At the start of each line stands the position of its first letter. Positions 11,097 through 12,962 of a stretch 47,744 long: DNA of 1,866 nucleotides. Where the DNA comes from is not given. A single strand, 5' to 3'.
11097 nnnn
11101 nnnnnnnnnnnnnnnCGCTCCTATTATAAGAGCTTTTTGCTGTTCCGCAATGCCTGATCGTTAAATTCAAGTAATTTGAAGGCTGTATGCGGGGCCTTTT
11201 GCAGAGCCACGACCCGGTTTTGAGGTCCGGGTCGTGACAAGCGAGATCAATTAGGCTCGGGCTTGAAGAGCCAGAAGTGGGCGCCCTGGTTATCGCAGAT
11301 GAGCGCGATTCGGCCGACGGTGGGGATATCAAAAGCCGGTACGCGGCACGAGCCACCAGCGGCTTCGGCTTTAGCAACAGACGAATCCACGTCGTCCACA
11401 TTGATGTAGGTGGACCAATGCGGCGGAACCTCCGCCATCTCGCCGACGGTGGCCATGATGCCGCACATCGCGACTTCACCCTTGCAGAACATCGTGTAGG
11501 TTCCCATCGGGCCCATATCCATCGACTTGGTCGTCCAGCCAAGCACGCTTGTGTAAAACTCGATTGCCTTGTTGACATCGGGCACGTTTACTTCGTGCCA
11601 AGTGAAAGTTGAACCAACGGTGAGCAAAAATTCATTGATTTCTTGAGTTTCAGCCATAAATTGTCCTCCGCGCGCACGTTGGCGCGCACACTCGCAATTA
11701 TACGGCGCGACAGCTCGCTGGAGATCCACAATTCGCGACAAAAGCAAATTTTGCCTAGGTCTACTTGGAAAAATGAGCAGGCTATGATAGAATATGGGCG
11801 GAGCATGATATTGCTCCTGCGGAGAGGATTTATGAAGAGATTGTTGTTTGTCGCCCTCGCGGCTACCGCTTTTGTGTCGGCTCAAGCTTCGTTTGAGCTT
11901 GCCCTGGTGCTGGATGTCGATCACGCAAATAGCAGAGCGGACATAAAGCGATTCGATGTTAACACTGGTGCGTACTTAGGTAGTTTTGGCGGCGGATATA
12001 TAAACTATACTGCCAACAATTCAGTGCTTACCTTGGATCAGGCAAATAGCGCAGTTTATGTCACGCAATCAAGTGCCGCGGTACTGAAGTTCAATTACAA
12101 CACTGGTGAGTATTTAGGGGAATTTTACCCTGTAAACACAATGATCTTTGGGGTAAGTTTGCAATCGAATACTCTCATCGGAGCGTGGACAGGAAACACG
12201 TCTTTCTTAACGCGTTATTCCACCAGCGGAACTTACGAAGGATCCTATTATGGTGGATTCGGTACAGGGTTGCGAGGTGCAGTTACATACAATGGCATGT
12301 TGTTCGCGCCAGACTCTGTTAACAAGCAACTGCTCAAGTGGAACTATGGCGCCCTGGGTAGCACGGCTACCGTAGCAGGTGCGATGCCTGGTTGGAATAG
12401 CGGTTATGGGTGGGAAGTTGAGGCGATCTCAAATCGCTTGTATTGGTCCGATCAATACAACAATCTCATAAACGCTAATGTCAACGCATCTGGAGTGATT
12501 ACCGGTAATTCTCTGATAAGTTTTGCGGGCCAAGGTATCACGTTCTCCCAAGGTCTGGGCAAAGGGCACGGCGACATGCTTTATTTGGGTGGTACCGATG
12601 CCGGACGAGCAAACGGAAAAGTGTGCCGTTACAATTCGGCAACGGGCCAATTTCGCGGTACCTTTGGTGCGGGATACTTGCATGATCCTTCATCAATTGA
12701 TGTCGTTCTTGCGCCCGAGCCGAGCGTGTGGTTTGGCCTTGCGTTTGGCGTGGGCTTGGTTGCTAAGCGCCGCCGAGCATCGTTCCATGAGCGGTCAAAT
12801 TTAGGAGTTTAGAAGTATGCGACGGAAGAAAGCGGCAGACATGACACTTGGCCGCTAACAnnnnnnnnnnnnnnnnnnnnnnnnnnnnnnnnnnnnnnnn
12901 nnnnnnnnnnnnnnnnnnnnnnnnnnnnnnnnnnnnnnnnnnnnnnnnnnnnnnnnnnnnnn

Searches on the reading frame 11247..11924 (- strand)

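Call 35: search_protein_families(library=ncbifam, max_evalue=0.00001, proteins=[window:11247-11924:-])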
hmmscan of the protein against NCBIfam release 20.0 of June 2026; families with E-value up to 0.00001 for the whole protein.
window:11247-11924:- (225 aa): 1 family
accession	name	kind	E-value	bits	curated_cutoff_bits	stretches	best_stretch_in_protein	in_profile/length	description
NF053614.1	AfsKbindKbpAStmc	equivalog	2.8e-11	43.5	250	1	108-222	6-114/231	AfsK-binding protein KbpA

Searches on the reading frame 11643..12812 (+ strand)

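Call 56: search_protein_families(library=ncbifam, max_evalue=0.01, proteins=[window:11643-12812:+])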
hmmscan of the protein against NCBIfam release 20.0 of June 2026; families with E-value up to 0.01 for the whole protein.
window:11643-12812:+ (389 aa): 1 family
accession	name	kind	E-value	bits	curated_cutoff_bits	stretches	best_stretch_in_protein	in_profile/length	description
TIGR02595.1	PEP_CTERM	domain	0.00051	20.7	16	1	357-378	1-22/24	PEP-CTERM sorting domain-containing protein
